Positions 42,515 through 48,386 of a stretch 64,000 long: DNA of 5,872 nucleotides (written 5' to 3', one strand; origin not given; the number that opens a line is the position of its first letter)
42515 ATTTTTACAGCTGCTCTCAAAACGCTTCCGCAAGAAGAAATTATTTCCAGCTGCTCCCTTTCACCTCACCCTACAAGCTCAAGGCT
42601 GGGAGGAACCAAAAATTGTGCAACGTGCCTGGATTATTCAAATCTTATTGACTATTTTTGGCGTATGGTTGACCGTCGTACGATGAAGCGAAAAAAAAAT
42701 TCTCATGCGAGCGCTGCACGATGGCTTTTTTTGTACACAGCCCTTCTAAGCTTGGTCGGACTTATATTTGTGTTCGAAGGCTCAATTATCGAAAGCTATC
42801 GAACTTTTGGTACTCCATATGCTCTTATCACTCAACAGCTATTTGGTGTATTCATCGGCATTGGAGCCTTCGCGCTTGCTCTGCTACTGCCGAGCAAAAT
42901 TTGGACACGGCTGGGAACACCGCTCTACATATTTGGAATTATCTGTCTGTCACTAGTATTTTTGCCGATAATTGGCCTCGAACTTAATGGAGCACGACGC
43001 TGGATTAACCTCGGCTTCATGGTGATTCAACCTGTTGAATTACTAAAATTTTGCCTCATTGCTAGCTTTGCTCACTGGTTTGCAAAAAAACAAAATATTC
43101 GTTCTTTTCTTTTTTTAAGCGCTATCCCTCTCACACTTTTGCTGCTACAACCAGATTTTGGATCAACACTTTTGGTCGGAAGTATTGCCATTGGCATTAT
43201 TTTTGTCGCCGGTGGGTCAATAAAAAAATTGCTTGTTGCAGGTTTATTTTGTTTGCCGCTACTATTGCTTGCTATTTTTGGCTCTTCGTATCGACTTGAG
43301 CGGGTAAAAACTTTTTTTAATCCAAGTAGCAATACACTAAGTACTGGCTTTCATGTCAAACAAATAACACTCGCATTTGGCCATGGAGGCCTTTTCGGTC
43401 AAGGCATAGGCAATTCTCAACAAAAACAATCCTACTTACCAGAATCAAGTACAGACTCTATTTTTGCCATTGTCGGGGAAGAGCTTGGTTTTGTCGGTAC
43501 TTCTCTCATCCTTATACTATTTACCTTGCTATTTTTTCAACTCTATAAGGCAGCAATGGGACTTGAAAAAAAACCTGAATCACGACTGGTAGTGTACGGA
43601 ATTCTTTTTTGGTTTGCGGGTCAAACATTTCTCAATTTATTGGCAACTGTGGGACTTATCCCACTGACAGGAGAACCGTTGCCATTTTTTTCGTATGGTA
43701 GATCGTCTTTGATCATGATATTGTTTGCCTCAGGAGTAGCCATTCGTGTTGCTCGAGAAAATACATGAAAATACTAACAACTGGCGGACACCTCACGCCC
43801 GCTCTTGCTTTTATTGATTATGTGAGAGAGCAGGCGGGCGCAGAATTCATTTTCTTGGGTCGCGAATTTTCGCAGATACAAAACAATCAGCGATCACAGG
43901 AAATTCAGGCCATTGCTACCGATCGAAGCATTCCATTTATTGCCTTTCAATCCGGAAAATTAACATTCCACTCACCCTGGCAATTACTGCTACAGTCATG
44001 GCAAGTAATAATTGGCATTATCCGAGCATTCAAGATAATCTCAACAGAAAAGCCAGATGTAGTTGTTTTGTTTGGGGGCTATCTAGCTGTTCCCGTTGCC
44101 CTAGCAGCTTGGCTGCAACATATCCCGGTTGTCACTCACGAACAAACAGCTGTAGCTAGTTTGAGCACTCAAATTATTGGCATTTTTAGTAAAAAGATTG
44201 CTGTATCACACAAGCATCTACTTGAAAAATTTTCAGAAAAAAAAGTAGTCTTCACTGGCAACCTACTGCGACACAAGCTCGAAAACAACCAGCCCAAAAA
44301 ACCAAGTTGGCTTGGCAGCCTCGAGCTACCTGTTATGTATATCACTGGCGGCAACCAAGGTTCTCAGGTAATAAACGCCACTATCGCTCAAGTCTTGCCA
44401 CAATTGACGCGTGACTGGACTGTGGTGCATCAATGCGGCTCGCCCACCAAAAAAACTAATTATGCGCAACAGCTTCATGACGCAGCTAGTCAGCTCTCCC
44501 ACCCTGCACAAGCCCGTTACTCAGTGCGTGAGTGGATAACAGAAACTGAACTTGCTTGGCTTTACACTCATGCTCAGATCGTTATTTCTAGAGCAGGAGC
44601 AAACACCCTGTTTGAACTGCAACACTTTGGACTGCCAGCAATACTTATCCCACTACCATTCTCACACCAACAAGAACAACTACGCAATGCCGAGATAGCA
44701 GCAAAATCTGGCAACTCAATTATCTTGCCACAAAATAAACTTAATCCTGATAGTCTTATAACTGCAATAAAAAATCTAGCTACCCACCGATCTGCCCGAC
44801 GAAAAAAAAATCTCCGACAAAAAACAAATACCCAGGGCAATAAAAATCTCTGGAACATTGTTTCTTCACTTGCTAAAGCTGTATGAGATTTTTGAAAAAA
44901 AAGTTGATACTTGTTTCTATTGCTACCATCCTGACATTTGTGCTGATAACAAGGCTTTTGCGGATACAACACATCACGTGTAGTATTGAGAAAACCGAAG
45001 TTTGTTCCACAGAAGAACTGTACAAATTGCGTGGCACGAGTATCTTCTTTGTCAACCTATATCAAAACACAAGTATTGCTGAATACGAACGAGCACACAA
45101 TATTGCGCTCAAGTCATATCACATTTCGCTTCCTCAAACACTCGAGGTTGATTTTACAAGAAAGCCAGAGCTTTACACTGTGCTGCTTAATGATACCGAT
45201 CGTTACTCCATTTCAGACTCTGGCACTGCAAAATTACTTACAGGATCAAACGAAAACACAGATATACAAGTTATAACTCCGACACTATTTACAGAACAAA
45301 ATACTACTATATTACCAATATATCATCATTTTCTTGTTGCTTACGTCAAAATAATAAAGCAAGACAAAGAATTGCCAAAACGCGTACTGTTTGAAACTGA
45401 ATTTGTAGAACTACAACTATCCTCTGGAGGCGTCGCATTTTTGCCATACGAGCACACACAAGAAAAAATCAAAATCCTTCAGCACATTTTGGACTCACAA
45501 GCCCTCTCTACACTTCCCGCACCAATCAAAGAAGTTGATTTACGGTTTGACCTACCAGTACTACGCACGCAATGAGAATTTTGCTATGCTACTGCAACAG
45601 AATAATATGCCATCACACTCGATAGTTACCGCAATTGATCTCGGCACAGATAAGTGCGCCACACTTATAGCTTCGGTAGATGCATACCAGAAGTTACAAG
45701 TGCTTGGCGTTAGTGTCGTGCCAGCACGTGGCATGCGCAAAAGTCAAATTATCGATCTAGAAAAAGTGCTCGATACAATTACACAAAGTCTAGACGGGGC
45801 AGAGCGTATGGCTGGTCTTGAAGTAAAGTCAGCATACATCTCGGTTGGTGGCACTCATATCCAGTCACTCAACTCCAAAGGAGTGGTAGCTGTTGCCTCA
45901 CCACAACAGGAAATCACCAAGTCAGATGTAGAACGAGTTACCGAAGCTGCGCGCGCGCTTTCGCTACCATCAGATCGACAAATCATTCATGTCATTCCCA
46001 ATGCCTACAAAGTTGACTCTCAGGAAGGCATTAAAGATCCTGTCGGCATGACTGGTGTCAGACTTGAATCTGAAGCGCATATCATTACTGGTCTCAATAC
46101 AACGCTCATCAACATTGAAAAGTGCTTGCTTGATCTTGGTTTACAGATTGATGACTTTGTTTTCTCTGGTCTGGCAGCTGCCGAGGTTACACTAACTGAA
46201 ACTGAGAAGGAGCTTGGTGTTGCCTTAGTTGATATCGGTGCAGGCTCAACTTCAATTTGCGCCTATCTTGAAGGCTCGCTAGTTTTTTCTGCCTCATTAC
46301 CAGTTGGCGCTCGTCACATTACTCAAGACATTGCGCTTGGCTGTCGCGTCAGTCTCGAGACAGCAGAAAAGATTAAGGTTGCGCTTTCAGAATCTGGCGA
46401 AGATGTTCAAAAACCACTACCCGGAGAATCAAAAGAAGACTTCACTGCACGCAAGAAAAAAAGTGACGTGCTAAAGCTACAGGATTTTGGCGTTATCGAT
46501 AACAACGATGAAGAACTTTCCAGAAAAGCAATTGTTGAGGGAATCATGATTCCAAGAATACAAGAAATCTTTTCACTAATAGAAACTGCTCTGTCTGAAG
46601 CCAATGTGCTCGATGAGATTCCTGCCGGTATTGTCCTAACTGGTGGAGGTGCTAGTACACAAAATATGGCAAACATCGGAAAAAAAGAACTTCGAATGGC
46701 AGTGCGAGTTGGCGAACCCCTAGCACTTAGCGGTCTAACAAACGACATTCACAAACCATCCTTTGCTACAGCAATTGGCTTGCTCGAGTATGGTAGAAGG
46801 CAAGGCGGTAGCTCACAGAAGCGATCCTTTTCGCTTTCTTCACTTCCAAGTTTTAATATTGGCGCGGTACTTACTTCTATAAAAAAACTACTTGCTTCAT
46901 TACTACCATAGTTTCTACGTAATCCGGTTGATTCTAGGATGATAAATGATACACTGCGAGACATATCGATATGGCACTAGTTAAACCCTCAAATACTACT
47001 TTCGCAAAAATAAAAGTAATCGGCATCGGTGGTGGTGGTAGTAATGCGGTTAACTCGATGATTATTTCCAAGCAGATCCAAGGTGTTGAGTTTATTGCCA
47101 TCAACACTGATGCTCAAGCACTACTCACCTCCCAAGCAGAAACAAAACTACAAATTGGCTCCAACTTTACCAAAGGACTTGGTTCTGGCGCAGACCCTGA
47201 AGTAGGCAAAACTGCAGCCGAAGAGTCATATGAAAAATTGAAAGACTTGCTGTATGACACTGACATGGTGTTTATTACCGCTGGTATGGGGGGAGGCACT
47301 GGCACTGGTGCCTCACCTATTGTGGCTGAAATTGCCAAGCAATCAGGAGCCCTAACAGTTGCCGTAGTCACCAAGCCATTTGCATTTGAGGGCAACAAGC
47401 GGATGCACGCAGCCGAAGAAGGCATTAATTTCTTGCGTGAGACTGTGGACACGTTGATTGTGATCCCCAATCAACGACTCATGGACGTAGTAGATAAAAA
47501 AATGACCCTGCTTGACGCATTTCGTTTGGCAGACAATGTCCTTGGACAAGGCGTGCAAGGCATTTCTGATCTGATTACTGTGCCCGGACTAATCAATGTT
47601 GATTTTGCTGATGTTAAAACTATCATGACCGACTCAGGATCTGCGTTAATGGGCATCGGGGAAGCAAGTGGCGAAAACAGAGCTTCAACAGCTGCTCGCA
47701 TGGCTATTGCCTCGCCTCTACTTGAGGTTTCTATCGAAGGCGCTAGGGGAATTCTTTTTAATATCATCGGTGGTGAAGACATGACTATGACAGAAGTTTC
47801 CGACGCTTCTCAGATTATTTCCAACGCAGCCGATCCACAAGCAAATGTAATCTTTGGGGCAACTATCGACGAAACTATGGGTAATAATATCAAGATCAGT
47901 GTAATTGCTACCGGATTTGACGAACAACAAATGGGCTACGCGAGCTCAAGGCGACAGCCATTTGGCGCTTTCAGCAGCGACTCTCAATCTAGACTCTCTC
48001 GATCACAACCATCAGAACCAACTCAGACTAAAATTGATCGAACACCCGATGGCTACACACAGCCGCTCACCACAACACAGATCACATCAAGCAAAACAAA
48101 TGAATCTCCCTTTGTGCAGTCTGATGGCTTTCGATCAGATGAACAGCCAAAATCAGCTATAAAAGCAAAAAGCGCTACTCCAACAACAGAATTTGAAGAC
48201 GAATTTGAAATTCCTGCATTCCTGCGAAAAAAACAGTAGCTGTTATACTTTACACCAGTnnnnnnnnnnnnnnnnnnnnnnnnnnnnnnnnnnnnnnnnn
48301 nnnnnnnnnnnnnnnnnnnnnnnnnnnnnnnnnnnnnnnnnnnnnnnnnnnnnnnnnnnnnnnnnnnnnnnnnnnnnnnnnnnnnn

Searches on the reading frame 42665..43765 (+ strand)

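Call 7: search_protein_families(library=pfam, proteins=[window:42665-43765:+], max_evalue=0.001)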
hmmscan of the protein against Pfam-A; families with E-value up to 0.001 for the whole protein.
window:42665-43765:+ (367 aa): 1 family
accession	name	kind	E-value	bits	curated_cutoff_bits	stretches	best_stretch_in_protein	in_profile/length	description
PF01098.24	FTSW_RODA_SPOVE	-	1.6e-87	294.3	26.4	1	21-366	4-354/356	Cell cycle protein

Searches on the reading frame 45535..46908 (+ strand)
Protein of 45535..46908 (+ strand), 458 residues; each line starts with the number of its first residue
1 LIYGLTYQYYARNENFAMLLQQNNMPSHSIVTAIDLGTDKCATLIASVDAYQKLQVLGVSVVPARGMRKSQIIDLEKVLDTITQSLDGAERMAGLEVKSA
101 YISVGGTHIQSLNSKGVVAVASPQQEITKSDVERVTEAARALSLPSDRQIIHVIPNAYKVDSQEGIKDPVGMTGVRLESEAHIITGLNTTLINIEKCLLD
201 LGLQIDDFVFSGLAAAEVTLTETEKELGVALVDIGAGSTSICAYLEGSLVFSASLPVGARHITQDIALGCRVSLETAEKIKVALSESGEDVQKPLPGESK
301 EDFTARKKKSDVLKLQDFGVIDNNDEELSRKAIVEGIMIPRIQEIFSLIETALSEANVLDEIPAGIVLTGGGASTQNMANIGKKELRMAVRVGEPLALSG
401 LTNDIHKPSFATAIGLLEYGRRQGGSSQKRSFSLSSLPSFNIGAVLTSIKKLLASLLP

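Call 7: search_protein_families(library=pfam, proteins=[window:45535-46908:+], max_evalue=0.001)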
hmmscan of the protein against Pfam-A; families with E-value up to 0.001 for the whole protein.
window:45535-46908:+ (458 aa): 4 families
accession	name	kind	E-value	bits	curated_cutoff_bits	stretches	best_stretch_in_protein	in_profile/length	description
PF02491.25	SHS2_FTSA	-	2.7e-32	111.4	25.4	1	106-185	1-79/79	SHS2 domain inserted in FTSA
PF14450.12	FtsA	-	2.3e-28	99.5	31.8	1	230-415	1-127/127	Cell division protein FtsA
PF11104.14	PilM_2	-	2.1e-09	37.2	27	1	217-283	170-236/340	Type IV pilus assembly protein PilM;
PF06723.19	MreB_Mbl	-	1.4e-07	31.1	27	1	221-394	139-305/327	MreB/Mbl protein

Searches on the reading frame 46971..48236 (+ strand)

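Call 8: search_protein_families(library=pfam, proteins=[window:46971-48236:+], max_evalue=0.001)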
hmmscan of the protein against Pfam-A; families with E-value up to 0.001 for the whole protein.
window:46971-48236:+ (422 aa): 2 families
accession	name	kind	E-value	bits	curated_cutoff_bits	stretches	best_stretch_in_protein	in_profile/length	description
PF00091.31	Tubulin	-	5.7e-50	170.7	33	1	13-174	1-189/190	Tubulin/FtsZ family, GTPase domain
PF12327.13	FtsZ_C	-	1.2e-34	119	27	1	223-317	1-95/95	FtsZ family, C-terminal domain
